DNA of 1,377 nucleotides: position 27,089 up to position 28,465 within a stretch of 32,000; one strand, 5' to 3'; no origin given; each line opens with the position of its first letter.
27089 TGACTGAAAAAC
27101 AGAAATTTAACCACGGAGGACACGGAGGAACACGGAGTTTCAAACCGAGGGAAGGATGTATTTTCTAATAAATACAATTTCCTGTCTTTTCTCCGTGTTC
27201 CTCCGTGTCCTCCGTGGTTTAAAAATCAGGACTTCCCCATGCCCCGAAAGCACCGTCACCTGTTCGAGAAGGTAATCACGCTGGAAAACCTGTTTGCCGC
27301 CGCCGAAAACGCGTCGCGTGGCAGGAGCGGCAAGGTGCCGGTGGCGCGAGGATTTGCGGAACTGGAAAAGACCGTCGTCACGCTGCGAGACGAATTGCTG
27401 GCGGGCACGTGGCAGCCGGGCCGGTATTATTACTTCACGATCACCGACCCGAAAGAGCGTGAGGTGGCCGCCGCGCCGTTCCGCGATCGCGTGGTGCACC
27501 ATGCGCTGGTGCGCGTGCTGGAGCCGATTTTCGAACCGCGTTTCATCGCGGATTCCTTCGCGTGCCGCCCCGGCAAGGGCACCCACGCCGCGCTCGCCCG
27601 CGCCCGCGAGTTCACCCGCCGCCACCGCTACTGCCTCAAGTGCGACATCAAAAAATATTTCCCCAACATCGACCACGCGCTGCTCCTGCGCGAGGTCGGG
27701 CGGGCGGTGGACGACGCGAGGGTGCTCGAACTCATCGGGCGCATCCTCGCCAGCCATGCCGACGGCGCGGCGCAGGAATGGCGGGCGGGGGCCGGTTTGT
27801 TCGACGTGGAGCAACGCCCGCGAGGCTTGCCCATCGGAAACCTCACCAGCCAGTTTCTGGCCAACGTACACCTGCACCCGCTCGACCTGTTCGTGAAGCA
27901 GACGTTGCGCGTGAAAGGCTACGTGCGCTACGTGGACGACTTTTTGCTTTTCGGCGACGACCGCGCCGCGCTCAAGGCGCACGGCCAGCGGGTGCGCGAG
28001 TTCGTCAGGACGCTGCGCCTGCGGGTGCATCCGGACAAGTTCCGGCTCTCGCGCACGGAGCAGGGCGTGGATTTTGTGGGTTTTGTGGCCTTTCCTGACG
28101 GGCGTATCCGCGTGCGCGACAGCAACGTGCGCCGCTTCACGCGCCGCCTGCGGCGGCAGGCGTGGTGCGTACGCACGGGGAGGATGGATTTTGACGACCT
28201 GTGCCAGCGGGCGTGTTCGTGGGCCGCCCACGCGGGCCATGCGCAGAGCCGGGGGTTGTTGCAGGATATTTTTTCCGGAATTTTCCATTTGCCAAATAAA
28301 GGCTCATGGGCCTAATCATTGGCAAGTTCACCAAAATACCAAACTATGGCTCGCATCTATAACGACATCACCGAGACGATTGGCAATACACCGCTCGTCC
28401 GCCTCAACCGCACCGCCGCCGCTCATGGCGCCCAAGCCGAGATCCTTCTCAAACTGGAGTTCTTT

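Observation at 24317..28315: Complete DGR with adenine-only TR/VR mismatches and a non-canonical, spread-out gene order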

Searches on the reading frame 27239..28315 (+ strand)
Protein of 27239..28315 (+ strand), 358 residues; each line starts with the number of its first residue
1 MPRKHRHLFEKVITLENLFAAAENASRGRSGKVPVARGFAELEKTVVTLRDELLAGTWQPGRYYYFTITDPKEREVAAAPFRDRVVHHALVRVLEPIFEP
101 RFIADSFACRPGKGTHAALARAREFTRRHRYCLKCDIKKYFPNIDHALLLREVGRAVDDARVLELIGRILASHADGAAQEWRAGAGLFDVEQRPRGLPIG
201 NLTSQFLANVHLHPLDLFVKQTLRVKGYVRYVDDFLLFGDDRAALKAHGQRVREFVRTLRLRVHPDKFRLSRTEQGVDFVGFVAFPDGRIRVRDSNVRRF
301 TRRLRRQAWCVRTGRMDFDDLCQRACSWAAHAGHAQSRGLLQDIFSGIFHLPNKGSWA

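Call 9: search_protein_families(library=pfam, proteins=[window:27239-28315:+], max_evalue=0.01)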
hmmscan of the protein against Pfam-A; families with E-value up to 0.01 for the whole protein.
window:27239-28315:+ (358 aa): 1 family
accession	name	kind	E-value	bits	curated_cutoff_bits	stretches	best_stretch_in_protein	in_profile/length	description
PF00078.32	RVT_1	-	1.1e-21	77.9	29.6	1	74-282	10-203/205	Reverse transcriptase (RNA-dependent DNA polymerase)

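Call 10: search_protein_families(library=ncbifam, proteins=[window:27239-28315:+], max_evalue=0.01)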
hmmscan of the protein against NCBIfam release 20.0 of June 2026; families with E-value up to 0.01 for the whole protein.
window:27239-28315:+ (358 aa): 8 families
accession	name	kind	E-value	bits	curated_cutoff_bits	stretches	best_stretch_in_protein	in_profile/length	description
TIGR04416.1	group_II_RT_mat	equivalog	3.5e-42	144.8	300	1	40-306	30-297/353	group II intron reverse transcriptase/maturase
NF038233.2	retron_St85_RT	exception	8.2e-13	48.3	235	1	118-305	78-251/289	retron St85 family RNA-directed DNA polymerase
NF041746.1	Drt2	equivalog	2.7e-12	46.6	390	1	185-308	212-344/416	antiviral reverse transcriptase Drt2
NF041747.1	Drt3a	equivalog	1.8e-11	44.1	200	1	131-270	112-237/412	antiviral reverse transcriptase Drt3a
NF041750.1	Drt5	equivalog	2.4e-05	23.5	550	1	123-271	120-251/484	antiviral reverse transcriptase Drt5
NF041749.1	Drt4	equivalog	0.00011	21.3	450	1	193-267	191-263/489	antiviral reverse transcriptase Drt4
NF042941.1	Retron_TIR_antiphage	equivalog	0.00043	19.2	600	0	63-147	29-109/464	TIR domain-containing anti-phage reverse transcriptase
TIGR04499.1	abortive_AbiA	subfamily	0.00058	18.7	250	1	124-238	140-251/615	AbiA family abortive infection protein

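Call 12: search_solved_structures(query=window:27239-28315:+, max_evalue=0.001, show_alignments=1)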
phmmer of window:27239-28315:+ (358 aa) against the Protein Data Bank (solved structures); distinct sequences matched with E-value up to 0.001: 14.
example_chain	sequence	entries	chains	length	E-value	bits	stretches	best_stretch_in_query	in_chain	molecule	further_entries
8ub7_A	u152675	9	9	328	1.1e-44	156.3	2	1-167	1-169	Reverse transcriptase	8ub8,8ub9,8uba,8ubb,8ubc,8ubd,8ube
6ar1_A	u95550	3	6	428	1.2e-28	103.5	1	8-307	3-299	GsI-IIC RT | Trt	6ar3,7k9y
5g2x_C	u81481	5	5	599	2.2e-19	73.1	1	16-222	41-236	GROUP II INTRON-ENCODED PROTEIN LTRA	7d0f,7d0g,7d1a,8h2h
7uim_D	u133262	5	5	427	2e-17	66.6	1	8-306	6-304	Group II intron reverse transcriptase/maturase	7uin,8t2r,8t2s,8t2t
5hhl_A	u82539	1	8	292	3.6e-17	65.8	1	7-289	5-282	Retron-type reverse transcriptase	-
5hhj_A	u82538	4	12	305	1.1e-16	64.2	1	9-287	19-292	Retron-type reverse transcriptase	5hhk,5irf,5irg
6me0_C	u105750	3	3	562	1.9e-14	56.8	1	59-340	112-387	Maturase reverse transcriptase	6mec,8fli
8bgj_A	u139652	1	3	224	2.8e-10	43.1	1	105-281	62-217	RNA-directed DNA polymerase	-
9d4s_A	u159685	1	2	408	3e-10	43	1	72-305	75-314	Group II intron-like 4 reverse transcriptase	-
9d5x_A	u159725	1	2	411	3e-10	43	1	72-305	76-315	Group II intron-like 4 reverse transcriptase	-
7kft_D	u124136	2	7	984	3.4e-06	29.7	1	58-293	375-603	Cas6-RT-Cas1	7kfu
9wy8_A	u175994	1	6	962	4.1e-05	26.2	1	127-273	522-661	Maltose/maltodextrin-binding periplasmic protein,Reverse transcriptase domain-containing p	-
9c0i_A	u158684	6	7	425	0.00076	22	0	186-310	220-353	Reverse transcriptase/maturase family protein | Antiviral reverse transcriptase Drt2 | RNA-dependent DNA polymerase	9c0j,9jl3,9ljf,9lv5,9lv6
9lje_A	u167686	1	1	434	0.0008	21.9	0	186-310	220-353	RNA-dependent DNA polymerase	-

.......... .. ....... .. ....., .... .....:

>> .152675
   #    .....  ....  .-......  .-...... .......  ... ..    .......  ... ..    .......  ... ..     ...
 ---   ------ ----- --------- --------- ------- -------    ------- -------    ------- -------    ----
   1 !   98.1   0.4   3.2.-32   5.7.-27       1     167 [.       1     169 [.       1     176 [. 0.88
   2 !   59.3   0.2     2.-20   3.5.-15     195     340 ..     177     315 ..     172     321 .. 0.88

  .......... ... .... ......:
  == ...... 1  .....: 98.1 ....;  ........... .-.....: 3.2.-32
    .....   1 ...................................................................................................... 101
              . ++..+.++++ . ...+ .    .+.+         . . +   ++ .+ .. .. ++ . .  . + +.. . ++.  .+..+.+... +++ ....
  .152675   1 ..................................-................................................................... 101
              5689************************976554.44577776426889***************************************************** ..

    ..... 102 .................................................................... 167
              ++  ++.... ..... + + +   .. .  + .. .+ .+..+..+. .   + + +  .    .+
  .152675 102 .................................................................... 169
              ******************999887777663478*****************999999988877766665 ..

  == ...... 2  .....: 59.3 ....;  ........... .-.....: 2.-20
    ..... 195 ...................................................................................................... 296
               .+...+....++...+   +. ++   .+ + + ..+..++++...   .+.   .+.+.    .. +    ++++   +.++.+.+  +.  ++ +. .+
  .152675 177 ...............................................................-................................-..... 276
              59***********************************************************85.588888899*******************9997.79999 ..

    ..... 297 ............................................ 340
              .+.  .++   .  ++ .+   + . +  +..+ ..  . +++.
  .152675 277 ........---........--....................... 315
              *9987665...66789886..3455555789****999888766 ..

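Call 16: find_encoding_contigs(protein=window:27239-28315:+, flank=10000, max_places=10)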
Protein window:27239-28315:+ (358 aa): 1 contig read that carries it; 1 place shown.
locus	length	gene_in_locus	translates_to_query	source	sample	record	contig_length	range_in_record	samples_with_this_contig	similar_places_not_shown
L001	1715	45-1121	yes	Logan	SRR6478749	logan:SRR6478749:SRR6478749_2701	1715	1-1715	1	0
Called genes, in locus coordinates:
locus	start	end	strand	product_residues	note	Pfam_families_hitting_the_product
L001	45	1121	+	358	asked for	PF00078:RVT_1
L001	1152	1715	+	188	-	?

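Call 17: find_related_loci(query=window:27239-28315:+, collection=genome_contigs, flank=6000)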
Query window:27239-28315:+ (358 aa) in genome_contigs; peptide patterns used: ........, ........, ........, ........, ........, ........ (x = any residue, [..] = any of these).
600 stretches matched a pattern (row limit reached: there are more); 518 encode a relative of the query (tblastn E <= 1e-3); the best 80 are kept; 80 distinct loci.
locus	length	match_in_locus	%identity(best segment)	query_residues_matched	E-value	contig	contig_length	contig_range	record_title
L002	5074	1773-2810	65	1-347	1e-145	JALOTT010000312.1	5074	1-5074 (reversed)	MAG: Verrucomicrobia bacterium isolate Prado240 scaffold_42798, whole genome shotgun sequence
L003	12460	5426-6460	56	3-347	3e-125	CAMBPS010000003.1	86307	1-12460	MAG: Prosthecobacter debontii isolate AE-24oct19-127 genome assembly, contig: AE-24oct19-C141, whole genome shotgun sequ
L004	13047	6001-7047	57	3-347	1e-120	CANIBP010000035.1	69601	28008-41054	MAG: Verrucomicrobiaceae bacterium isolate RE-9nov16-393 genome assembly, contig: RE-9nov16-C543, whole genome shotgun s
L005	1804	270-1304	55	3-349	4e-124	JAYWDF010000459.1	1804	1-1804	MAG: Akkermansiaceae bacterium isolate GL95_UP_concoct_247 GL95_UP_concoct_247_458, whole genome shotgun sequence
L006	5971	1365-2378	56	3-340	4e-115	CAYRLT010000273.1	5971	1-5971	MAG TPA_asm: uncultured Luteolibacter sp. isolate binchicken_co255_36 genome assembly, contig: k141_2225759, whole genom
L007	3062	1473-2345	62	3-293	1e-116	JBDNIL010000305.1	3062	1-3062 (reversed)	MAG: Verrucomicrobiales bacterium isolate concoct.67.WLB k141_514076, whole genome shotgun sequence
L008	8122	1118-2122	54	3-337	1e-111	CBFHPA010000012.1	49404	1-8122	MAG: Oceaniferula sp. isolate Co_bin_124_indper genome assembly, contig: Co_bin_124_indper_c12, whole genome shotgun seq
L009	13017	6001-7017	54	3-347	9e-111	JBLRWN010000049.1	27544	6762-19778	MAG: Luteolibacter sp. isolate TamC05-12 NODE_49_length_27544_cov_7.308152, whole genome shotgun sequence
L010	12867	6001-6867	55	1-304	1e-101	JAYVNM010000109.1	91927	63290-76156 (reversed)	MAG: Akkermansiaceae bacterium isolate GL65_DN_metabat_17 GL65_DN_metabat_17_108, whole genome shotgun sequence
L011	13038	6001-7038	47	9-350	1e-92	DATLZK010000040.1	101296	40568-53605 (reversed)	MAG TPA_asm: Anaerolineales bacterium isolate SMAG_U13296 k141_295031, whole genome shotgun sequence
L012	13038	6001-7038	46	3-348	6e-92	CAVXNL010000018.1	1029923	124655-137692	MAG: uncultured Planctomycetaceae bacterium isolate MFD00731.bin.2.216 genome assembly, contig: contig_82373, whole geno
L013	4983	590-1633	42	3-350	2e-91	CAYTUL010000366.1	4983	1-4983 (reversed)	MAG TPA_asm: uncultured Desulfobacteraceae bacterium isolate SRP323688_co1_193 genome assembly, contig: NODE_22937_lengt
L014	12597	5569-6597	43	3-345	6e-91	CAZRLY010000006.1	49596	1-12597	MAG TPA_asm: uncultured bacterium isolate binchicken_co97_140 genome assembly, contig: NODE_2712_length_49596_cov_6.8768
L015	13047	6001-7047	48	1-348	7e-91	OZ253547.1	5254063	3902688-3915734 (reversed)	MAG: Candidatus Versatilivorator sp. isolate 027cd1c3-4ec4-432d-9d93-376aaa34f9fd genome assembly, chromosome: 1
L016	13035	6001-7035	48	3-348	2e-90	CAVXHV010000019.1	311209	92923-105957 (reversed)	MAG: uncultured Planctomycetota bacterium isolate MFD04463.bin.2.228 genome assembly, contig: contig_8789, whole genome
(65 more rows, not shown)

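Call 74: search_protein_families(library=phrogs, proteins=[window:27239-28315:+], max_evalue=0.001)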
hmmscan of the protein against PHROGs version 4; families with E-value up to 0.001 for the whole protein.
window:27239-28315:+ (358 aa): 3 families
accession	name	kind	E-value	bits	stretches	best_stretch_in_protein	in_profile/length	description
phrog_1423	-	DNA, RNA and nucleotide metabolism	1.2e-111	375.6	1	1-348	95-438/1040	Reverse transcriptase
phrog_2825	-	DNA, RNA and nucleotide metabolism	1.5e-11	45.1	1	70-304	56-268/336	polymerase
phrog_31300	-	unknown function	0.00013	22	1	129-273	15-152/490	-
